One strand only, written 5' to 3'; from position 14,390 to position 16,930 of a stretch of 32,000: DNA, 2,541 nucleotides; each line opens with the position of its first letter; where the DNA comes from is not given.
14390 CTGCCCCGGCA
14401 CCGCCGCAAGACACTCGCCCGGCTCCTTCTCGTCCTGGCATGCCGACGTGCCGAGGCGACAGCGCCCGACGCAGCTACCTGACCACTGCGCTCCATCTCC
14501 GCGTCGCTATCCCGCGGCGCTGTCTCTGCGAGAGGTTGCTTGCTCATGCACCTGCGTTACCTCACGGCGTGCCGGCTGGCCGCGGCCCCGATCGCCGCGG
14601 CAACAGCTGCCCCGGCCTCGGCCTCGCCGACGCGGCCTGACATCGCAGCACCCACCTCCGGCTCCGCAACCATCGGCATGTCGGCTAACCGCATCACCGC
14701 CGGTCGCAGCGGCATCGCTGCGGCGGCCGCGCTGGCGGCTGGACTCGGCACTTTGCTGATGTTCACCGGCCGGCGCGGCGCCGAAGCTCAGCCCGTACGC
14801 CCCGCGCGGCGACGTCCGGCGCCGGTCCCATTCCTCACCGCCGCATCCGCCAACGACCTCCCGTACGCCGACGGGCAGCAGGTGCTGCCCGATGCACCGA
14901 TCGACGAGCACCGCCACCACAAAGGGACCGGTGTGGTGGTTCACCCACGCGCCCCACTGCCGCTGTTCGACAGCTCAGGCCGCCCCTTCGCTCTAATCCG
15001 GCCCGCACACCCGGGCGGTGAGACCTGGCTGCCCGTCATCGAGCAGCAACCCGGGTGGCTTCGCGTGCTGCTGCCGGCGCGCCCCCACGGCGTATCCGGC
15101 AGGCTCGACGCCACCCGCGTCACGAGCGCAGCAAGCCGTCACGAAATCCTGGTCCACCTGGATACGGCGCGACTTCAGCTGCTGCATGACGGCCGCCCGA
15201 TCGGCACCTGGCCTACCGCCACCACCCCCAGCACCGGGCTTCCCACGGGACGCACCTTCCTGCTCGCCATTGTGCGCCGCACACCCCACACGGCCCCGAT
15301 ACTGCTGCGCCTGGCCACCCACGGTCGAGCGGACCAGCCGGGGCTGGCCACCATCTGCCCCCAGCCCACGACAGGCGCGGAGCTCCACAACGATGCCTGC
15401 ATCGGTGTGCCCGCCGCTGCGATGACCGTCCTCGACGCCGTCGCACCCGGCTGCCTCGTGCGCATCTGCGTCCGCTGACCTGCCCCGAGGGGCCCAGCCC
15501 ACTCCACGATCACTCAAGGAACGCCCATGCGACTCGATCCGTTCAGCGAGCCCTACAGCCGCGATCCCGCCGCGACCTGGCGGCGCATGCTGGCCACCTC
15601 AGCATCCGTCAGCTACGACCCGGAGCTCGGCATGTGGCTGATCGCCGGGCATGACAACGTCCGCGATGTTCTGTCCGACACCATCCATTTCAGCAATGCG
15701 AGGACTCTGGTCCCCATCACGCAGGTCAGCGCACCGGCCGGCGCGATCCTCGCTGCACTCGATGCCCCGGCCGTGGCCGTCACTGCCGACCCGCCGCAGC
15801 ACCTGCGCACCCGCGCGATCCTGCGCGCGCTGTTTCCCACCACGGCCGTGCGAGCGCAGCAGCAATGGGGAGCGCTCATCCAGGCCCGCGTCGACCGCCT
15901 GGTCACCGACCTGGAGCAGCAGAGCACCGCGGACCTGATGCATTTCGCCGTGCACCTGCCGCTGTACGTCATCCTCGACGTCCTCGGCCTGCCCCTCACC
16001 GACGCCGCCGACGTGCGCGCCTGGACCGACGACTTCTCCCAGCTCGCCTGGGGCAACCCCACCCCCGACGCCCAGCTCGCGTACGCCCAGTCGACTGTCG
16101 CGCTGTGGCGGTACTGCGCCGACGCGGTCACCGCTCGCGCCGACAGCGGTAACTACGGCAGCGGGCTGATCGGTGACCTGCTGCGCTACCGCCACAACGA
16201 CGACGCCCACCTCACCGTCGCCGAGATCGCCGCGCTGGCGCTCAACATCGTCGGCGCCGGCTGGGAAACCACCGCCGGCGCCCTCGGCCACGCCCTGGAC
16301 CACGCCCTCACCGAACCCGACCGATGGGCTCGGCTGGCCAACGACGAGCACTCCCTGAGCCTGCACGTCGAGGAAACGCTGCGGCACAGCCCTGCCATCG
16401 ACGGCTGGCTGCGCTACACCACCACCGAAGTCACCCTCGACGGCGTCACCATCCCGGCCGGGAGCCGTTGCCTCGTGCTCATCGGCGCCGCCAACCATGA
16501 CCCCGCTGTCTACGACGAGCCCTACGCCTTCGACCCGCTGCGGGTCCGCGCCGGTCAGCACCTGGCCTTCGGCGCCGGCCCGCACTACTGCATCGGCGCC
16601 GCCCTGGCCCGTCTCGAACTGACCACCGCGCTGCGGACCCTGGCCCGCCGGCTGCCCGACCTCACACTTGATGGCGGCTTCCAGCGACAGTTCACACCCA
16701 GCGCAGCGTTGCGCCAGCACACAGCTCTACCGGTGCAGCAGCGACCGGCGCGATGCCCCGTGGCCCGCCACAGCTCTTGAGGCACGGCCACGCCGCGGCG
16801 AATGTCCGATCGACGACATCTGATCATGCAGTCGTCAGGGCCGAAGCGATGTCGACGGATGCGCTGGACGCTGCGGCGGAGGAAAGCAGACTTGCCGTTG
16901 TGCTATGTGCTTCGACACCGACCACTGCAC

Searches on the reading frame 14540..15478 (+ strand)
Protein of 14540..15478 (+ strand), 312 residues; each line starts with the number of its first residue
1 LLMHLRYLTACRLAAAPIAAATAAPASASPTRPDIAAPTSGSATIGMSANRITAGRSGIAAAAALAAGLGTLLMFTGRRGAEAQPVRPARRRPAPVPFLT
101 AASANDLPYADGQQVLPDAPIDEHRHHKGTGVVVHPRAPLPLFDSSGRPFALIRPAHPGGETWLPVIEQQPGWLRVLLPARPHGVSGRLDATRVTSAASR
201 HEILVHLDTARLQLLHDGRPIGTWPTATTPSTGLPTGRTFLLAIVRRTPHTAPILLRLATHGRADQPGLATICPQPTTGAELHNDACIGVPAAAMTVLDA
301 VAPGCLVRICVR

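Call 8: search_protein_families(library=pfam, proteins=[window:14540-15478:+], max_evalue=0.01)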
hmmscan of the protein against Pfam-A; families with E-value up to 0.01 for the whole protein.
window:14540-15478:+ (312 aa): 0 families

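Call 50: search_protein_families(library=pfam, proteins=[window:14546-15478:+], max_evalue=5)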
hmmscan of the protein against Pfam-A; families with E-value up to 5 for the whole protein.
window:14546-15478:+ (310 aa): 2 families
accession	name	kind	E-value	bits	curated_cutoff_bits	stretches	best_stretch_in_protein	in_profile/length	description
PF23795.1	SH3_YKFC_2nd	-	0.04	14.2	27.4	1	160-179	25-44/57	YKFC SH3b2 domain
PF03734.19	YkuD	-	0.052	14.6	23.4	1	200-253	3-62/146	L,D-transpeptidase catalytic domain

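Call 73: search_protein_families(library=padloc, proteins=[window:14546-15478:+], max_evalue=0.001)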
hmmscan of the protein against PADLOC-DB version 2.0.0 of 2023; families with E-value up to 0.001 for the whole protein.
window:14546-15478:+ (310 aa): 0 families

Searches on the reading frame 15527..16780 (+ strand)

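Call 9: search_protein_families(library=pfam, proteins=[window:15527-16780:+], max_evalue=0.01)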
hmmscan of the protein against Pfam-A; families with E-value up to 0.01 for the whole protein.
window:15527-16780:+ (417 aa): 1 family
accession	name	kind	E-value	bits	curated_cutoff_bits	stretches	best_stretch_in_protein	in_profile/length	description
PF00067.27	p450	-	3.5e-27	95.7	22.8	1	219-374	246-430/462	Cytochrome P450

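Call 73: search_protein_families(library=padloc, proteins=[window:15527-16780:+], max_evalue=0.001)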
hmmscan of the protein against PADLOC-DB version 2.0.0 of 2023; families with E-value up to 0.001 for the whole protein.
window:15527-16780:+ (417 aa): 0 families
